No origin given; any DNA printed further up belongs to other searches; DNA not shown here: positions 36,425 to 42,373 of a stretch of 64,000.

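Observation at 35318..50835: Tandem array of three BspA-type LRR lipoproteins sharing a conserved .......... C-terminus and Flg_new modules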

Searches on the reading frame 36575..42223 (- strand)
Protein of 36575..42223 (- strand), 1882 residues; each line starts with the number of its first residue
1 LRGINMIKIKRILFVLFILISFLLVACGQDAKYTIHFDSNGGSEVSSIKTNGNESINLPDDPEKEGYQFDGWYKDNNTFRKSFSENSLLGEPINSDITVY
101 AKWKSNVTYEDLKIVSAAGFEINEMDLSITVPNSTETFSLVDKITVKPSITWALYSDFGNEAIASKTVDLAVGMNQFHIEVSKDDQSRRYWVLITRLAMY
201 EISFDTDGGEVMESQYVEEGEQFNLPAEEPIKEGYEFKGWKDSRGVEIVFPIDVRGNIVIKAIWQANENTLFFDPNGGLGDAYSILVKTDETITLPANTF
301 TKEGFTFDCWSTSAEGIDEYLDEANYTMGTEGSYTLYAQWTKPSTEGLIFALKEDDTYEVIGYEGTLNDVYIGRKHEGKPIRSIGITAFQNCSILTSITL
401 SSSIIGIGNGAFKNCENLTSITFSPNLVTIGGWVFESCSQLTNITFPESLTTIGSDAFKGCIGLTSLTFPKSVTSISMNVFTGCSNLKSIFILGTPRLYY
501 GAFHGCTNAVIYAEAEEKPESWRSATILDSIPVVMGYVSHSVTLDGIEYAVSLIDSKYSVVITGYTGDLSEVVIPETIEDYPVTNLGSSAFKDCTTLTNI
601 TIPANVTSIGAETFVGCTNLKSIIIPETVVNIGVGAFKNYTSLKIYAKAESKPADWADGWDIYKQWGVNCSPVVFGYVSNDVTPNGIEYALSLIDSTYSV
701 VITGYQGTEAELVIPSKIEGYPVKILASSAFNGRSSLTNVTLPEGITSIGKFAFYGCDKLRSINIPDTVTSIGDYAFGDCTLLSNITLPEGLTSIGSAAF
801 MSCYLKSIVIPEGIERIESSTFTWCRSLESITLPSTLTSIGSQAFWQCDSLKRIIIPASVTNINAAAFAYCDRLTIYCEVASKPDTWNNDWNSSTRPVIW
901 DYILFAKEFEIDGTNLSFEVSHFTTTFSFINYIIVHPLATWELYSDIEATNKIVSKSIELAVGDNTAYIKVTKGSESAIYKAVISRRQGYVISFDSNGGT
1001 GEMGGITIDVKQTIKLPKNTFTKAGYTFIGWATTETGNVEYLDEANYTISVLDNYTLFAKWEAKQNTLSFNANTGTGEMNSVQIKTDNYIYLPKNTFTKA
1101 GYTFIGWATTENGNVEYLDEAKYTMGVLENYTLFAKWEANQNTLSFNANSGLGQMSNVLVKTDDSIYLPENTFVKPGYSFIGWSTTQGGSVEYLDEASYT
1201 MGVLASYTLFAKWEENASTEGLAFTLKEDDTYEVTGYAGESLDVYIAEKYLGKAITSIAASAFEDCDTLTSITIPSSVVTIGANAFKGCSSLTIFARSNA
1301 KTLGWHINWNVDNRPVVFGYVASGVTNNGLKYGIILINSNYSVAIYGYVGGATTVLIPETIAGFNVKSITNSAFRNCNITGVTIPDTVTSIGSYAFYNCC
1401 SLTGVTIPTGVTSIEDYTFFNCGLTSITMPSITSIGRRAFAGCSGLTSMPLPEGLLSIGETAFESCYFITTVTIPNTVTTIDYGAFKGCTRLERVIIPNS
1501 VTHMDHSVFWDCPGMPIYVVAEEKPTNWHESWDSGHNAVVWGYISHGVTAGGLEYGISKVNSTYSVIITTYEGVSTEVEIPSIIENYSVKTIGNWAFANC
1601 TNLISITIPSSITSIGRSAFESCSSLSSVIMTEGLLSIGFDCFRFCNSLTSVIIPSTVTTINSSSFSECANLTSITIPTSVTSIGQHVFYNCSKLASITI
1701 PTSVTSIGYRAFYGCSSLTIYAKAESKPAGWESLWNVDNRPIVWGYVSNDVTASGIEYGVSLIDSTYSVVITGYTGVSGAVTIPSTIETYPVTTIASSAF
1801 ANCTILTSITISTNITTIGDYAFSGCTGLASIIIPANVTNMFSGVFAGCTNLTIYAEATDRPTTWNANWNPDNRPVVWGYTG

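Call 4: search_protein_families(library=pfam, proteins=[window:36575-42223:-], max_evalue=0.01)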
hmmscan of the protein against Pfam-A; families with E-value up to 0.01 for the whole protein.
window:36575-42223:- (1882 aa): 5 families
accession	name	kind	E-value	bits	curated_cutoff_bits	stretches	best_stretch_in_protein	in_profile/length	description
PF13306.12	LRR_5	-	9.5e-205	669.2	27.7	9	1590-1719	1-127/127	BspA type Leucine rich repeat region (6 copies)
PF09479.16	Flg_new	-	5.4e-69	228.7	27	6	33-102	1-65/65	Listeria-Bacteroides repeat domain (List_Bact_rpt)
PF13855.12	LRR_8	-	1.4e-31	108.4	27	0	1793-1837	14-59/61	Leucine rich repeat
PF18998.6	Flg_new_2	-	3.7e-17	62.5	23.6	0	206-266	8-71/73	Divergent InlB B-repeat domain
PF01457.22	Peptidase_M8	-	0.0018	17.5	21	0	1566-1627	459-520/529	Leishmanolysin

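Call 67: search_protein_families(library=ncbifam, proteins=[window:36575-42208:-], max_evalue=0.01)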
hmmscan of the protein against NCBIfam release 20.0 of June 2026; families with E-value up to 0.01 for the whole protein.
window:36575-42208:- (1877 aa): 3 families
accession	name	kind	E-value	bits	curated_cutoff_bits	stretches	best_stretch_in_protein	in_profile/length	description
NF047961.1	adhesin_HupY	equivalog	8.3e-68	229.4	1250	6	1368-1511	182-325/978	leucine-rich repeat adhesin HupY/LrrG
NF045861.1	glide_Gli349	exception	5.9e-44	149.3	1750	8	387-479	2676-2768/3169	gliding machinery surface structure protein Gli349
TIGR02543.1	List_Bact_rpt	repeat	7.7e-33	112.6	20.95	6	57-101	1-43/44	TIGR02543 family repeat protein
